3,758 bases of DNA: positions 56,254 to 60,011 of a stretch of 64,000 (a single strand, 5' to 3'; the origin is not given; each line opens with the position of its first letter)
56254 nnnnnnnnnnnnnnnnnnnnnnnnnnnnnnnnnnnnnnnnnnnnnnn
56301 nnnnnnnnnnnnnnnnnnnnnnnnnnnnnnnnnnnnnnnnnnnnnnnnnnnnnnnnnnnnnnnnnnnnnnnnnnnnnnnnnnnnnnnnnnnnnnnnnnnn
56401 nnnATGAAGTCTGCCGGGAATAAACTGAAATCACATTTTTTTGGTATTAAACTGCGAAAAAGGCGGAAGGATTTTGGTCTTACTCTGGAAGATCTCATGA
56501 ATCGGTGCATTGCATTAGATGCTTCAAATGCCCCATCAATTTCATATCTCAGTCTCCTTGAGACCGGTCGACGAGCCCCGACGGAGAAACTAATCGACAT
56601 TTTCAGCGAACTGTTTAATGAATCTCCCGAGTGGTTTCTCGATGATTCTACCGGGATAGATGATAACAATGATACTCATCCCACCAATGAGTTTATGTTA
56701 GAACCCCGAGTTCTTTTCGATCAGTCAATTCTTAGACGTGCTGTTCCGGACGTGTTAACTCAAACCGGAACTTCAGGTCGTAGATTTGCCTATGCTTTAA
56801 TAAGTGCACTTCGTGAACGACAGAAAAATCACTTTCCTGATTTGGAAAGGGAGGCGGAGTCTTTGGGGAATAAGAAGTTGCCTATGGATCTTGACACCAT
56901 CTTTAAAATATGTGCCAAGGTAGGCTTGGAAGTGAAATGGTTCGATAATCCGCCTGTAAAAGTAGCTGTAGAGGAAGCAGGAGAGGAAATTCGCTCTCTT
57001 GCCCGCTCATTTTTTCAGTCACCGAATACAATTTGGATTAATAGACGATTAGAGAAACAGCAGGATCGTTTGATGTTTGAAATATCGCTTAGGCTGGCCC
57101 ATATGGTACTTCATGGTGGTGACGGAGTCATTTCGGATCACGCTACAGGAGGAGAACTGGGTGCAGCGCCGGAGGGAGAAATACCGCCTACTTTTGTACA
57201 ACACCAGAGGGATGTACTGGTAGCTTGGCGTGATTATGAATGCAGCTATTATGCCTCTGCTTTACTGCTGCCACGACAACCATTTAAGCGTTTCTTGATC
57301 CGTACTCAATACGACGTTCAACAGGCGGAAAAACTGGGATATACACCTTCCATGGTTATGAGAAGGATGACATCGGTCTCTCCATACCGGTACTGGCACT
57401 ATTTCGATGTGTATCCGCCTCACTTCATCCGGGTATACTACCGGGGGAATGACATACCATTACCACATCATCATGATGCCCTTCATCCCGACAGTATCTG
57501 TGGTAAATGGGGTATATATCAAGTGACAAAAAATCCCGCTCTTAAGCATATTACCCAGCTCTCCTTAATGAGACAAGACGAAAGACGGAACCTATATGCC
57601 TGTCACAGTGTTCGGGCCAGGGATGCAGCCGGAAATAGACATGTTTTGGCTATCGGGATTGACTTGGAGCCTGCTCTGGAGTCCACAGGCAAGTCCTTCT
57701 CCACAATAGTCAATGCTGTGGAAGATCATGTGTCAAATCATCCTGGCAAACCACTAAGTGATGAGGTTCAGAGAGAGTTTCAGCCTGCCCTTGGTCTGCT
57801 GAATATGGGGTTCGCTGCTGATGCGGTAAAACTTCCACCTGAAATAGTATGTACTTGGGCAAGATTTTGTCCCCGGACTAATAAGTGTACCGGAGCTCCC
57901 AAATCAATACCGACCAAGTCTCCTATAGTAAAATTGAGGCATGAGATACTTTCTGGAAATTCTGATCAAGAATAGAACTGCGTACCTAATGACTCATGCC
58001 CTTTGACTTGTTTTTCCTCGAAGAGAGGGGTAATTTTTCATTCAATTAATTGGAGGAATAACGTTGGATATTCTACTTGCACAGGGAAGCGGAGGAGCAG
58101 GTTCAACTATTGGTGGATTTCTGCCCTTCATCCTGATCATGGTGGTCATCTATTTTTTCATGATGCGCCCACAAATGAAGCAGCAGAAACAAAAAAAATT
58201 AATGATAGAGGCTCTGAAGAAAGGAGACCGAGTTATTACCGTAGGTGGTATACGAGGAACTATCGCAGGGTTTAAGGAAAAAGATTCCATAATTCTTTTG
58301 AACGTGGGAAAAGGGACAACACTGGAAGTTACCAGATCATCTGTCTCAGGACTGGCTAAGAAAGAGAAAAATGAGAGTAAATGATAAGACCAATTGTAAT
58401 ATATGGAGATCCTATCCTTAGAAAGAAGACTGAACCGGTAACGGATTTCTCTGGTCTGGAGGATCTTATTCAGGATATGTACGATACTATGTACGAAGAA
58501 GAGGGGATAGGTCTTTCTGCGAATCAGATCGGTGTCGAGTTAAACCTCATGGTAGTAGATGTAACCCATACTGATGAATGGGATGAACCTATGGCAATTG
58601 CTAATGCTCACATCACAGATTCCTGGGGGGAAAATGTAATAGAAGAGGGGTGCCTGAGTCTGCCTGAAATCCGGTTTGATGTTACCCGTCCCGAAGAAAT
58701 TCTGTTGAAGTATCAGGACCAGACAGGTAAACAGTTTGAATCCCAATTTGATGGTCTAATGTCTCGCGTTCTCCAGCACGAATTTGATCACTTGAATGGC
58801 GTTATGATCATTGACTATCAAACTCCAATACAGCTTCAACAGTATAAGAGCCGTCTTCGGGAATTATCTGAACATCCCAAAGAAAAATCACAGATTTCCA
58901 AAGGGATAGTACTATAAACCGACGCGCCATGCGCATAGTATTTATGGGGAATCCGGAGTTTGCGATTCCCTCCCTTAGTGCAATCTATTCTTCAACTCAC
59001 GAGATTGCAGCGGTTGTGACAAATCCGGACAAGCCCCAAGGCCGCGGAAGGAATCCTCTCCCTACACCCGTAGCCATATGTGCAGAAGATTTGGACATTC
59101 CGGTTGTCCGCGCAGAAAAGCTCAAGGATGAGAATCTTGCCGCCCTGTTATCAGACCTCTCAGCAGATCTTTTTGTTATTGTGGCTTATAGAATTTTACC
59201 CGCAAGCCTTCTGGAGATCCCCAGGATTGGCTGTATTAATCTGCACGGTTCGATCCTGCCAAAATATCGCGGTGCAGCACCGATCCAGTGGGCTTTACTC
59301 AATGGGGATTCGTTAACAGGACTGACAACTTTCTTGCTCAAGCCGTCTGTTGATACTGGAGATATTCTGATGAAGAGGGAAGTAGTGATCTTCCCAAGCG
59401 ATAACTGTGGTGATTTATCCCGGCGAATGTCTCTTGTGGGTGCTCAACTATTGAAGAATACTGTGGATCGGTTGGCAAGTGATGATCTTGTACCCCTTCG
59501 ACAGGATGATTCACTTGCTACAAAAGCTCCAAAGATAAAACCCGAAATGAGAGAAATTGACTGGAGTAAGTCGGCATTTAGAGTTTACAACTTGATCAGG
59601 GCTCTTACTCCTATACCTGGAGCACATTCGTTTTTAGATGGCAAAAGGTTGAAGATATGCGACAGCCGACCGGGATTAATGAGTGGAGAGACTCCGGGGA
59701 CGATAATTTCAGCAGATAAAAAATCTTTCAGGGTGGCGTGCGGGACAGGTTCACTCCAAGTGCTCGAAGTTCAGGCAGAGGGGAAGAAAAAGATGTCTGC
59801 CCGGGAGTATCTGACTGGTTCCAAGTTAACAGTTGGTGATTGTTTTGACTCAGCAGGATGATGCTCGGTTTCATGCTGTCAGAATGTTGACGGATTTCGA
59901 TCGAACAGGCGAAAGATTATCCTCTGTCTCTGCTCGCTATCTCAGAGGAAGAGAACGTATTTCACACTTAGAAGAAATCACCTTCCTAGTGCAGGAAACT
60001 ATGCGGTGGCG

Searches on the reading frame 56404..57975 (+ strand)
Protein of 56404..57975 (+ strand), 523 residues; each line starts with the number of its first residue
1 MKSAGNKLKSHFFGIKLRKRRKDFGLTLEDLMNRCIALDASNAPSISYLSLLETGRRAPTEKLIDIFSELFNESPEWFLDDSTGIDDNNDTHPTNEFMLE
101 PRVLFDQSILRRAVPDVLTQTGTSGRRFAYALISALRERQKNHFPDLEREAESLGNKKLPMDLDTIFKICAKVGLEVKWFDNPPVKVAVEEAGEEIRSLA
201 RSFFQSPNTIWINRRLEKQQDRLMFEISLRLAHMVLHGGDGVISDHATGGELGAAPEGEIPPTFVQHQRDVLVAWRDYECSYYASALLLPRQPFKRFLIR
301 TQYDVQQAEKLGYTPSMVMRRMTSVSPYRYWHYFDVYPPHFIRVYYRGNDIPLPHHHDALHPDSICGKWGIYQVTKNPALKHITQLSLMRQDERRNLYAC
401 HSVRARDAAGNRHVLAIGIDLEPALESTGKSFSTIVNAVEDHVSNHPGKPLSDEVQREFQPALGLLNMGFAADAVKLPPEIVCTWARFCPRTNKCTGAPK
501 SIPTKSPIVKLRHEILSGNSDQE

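Call 68: search_protein_families(library=pfam, proteins=[window:56404-57975:+], max_evalue=0.0001)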
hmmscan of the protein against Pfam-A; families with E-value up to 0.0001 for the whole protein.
window:56404-57975:+ (523 aa): 2 families
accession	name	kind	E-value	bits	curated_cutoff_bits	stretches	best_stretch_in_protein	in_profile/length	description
PF12268.13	DUF3612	-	5.9e-33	114.9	25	1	323-496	1-174/176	Protein of unknown function (DUF3612)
PF06114.19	Peptidase_M78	-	1.7e-05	25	22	0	195-322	15-122/123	IrrE N-terminal-like domain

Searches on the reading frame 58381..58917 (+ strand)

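Call 68: search_protein_families(library=pfam, proteins=[window:58381-58917:+], max_evalue=0.0001)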
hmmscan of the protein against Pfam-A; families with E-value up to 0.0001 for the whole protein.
window:58381-58917:+ (178 aa): 1 family
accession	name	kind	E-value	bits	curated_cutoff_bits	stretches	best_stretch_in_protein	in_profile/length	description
PF01327.26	Pep_deformylase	-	4e-48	163.4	22.8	1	2-149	1-152/156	Polypeptide deformylase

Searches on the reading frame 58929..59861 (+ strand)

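Call 68: search_protein_families(library=pfam, proteins=[window:58929-59861:+], max_evalue=0.0001)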
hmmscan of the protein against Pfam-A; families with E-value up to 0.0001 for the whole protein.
window:58929-59861:+ (310 aa): 2 families
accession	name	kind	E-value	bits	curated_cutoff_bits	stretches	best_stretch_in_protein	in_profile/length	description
PF00551.24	Formyl_trans_N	-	1.8e-37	129.3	26.1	1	1-176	1-178/181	Formyl transferase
PF02911.23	Formyl_trans_C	-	6.6e-30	103.7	21.1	1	202-298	1-99/100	Formyl transferase, C-terminal domain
